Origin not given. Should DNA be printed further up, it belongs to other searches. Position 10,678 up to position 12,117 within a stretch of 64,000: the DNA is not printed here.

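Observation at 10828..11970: HisRS homolog lacking catalytic motif 2 but retaining the anticodon-binding domain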

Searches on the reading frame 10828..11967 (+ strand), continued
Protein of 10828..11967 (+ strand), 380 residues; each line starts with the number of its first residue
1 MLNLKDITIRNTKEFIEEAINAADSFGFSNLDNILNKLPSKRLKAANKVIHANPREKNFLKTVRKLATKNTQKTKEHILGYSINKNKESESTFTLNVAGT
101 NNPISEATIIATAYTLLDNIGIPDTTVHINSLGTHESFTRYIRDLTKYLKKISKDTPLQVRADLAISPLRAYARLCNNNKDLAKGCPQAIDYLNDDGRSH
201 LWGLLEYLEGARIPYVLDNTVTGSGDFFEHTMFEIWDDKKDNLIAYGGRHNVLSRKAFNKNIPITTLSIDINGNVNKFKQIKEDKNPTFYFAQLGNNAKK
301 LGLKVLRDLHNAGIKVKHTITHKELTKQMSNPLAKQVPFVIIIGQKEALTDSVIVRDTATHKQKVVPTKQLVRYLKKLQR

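Call 65: list_cluster_members(proteins=[P0305, P0306, P0310, P0110, P0336, P0389, P0413, P0333, P0348, P0321])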
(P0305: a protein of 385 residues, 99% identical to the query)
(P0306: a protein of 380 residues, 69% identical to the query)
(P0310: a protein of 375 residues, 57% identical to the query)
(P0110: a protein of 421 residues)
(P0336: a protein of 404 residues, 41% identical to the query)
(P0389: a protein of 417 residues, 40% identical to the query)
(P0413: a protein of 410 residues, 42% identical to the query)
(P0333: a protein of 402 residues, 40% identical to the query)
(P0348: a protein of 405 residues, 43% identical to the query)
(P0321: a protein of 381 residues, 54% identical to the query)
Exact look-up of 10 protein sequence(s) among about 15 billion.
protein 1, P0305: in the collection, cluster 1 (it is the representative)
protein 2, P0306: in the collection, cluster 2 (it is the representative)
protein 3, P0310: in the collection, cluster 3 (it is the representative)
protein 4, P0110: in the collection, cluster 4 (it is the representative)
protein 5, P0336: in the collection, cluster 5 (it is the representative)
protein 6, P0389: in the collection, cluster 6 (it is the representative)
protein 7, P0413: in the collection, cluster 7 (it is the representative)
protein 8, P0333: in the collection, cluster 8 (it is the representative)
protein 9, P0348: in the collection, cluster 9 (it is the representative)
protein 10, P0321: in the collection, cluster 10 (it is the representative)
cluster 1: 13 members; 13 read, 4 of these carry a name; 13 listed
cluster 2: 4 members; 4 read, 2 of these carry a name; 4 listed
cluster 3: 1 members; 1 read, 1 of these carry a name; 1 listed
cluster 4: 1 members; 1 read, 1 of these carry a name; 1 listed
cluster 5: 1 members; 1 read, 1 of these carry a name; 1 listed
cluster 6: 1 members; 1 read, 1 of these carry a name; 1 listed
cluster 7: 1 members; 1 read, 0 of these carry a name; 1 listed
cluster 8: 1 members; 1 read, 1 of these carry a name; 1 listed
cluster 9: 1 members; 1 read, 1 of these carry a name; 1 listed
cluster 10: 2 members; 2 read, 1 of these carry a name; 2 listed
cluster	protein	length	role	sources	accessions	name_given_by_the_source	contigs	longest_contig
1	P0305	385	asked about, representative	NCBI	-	-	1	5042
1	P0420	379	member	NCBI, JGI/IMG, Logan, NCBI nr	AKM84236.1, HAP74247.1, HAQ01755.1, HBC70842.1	TPA: hypothetical protein DCZ46_02705 [Candidatus Campbellbacteria bacterium] | MAG: histidyl-tRNA synthetase, histidyl-tRNA synthetase [Candidatus Campbellbacteria ...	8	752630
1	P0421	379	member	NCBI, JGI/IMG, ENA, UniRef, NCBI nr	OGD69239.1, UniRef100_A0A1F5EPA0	hypothetical protein A2996_01315 [Candidatus Campbellbacteria bacterium ... | Histidyl-tRNA synthetase n=1 Tax=Candidatus Campbellbacteria bacterium ... | MAG: hypothetical protein A2996_01315 [Candidatus Campbellbacteria bacterium ...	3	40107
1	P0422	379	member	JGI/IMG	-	histidyl-tRNA synthetase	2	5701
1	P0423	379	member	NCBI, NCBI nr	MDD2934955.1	MAG: ATP phosphoribosyltransferase regulatory subunit [Candidatus Pacebacteria bacterium] | ATP phosphoribosyltransferase regulatory subunit [Candidatus Paceibacterota bacterium]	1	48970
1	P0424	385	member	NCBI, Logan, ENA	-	-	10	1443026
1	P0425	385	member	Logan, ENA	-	-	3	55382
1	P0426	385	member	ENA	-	-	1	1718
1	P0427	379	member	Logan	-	-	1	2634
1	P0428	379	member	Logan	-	-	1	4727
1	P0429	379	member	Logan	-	-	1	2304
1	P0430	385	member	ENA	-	-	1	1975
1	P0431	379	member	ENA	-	-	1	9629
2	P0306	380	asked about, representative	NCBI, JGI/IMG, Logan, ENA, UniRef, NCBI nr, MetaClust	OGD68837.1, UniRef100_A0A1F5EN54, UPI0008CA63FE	hypothetical protein A3E89_00620 [Candidatus Campbellbacteria bacterium ... | Histidyl-tRNA synthetase n=1 Tax=Candidatus Campbellbacteria bacterium ... | MAG: hypothetical protein A3E89_00620 [Candidatus Campbellbacteria bacterium ...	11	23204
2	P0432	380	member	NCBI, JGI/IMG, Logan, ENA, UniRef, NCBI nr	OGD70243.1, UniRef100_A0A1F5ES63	hypothetical protein A3I18_01885 [Candidatus Campbellbacteria bacterium ... | Histidyl-tRNA synthetase n=1 Tax=Candidatus Campbellbacteria bacterium ... | MAG: hypothetical protein A3I18_01885 [Candidatus Campbellbacteria bacterium ...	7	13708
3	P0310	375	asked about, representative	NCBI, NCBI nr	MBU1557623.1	ATP phosphoribosyltransferase regulatory subunit [Patescibacteria group bacterium]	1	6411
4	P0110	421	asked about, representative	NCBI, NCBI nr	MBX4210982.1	ATP phosphoribosyltransferase regulatory subunit [Candidatus Parcubacteria bacterium]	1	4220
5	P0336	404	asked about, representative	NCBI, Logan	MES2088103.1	MAG: His/Gly/Thr/Pro-type tRNA ligase C-terminal domain-containing protein ...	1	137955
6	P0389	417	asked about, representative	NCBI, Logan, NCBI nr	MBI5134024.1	MAG: hypothetical protein HZA81_01400 [Candidatus Taylorbacteria bacterium] | hypothetical protein [Candidatus Taylorbacteria bacterium]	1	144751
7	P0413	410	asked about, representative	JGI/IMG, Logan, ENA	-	-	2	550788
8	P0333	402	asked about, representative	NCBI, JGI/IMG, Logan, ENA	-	histidyl-tRNA synthetase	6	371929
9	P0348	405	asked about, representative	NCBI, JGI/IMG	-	histidyl-tRNA synthetase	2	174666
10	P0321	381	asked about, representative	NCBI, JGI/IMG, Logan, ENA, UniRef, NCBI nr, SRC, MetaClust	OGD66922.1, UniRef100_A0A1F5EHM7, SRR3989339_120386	hypothetical protein A2442_03505 [Candidatus Campbellbacteria bacterium ... | Histidyl-tRNA synthetase n=1 Tax=Candidatus Campbellbacteria bacterium ... | MAG: hypothetical protein A2442_03505 [Candidatus Campbellbacteria bacterium ...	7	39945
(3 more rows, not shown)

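Call 68: search_protein_families(library=pfam, proteins=[L054:274-2367:+, L054:2407-3693:+, L054:3690-4586:+, L054:4583-5635:-, L054:5662-7350:+, L054:7353-9524:+, L054:9614-10897:+, L054:10904-12127:+, L054:12131-12613:-, L054:12721-13314:-], max_evalue=0.00001)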
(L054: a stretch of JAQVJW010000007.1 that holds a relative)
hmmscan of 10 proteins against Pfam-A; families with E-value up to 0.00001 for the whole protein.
L054:274-2367:+ (697 aa): 3 families
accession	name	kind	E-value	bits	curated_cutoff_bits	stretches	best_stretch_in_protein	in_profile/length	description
PF16656.11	Pur_ac_phosph_N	-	4.1e-24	85.4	30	3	305-384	11-93/93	Purple acid Phosphatase, N-terminal domain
PF00041.27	fn3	-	1.7e-21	76.6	25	0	293-367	2-72/84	Fibronectin type III domain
PF25059.1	FN3_DSCAM-DSCAML_C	-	7.8e-08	33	39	0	232-293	27-89/89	DSCAM/DSCAML C-terminal Fn3-like domain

L054:2407-3693:+ (428 aa): 3 families
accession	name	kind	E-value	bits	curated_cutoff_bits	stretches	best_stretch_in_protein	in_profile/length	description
PF22599.2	SecDF_P1_head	-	3.9e-28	98.1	27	1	146-238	20-113/114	SecDF, P1 head subdomain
PF21760.3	SecD_1st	-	1.2e-18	66.7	27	1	80-137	5-59/60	Protein translocase subunit SecDF, P1 domain, N-terminal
PF02355.23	SecD_SecF_C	-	7.1e-16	58.6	20.5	1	240-406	12-183/189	Protein export membrane protein SecD/SecF, C-terminal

L054:3690-4586:+ (298 aa): 1 family
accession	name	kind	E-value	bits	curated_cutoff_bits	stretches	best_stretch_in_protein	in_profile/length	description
PF02355.23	SecD_SecF_C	-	7.1e-53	179.3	20.5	1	102-289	13-188/189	Protein export membrane protein SecD/SecF, C-terminal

L054:4583-5635:- (350 aa): 0 families

L054:5662-7350:+ (562 aa): 3 families
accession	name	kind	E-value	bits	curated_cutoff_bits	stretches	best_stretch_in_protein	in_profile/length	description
PF17768.7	RecJ_OB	-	1.4e-23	83.4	27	1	454-556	1-107/107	RecJ OB domain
PF01368.27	DHH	-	3.5e-20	73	28.1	1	78-227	1-123/125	DHH family, N-terminal domain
PF02272.25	DHHA1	-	4.2e-12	46.9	25.9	1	353-440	10-101/102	DHHA1 domain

L054:7353-9524:+ (723 aa): 7 families
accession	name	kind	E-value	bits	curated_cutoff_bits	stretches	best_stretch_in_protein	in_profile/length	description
PF13328.12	HD_4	-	1.4e-45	155.2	27.2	1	23-182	1-155/156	HD domain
PF04607.23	RelA_SpoT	-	3.3e-39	134.1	27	1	242-354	1-112/113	Region found in RelA / SpoT proteins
PF02824.27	TGS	-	3.3e-23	81.9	22.2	1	407-466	1-60/60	TGS domain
PF01966.28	HD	-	3.7e-12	47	22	1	42-151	1-116/116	HD domain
PF13291.12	ACT_4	-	6.1e-11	43.3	27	1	649-721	8-80/80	ACT domain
PF22629.2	ACT_AHAS_ss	-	9.8e-08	32.5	27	1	650-716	1-65/67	AHAS small subunit-like ACT domain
PF01842.31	ACT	-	3.9e-06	27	27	0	650-679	3-32/66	ACT domain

L054:9614-10897:+ (427 aa): 3 families
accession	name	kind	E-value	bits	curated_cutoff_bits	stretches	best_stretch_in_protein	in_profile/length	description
PF13393.11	tRNA-synt_His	-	6e-43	147.7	25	1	11-312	1-307/308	Histidyl-tRNA synthetase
PF03129.25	HGTP_anticodon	-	3.4e-13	50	21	1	331-420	1-93/94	Anticodon binding domain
PF00587.30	tRNA-synt_2b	-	4.5e-06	27.3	29.3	0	69-280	1-128/179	tRNA synthetase class II core domain (G, H, P, S and T)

L054:10904-12127:+ (407 aa): 2 families
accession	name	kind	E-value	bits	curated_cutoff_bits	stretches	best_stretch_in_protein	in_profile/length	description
PF04055.27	Radical_SAM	-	2.6e-29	102.9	29.5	1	134-302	2-166/166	Radical SAM superfamily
PF00919.26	UPF0004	-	1.3e-19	70.4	27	1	3-83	1-83/98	Uncharacterized protein family UPF0004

L054:12131-12613:- (160 aa): 0 families

L054:12721-13314:- (197 aa): 0 families
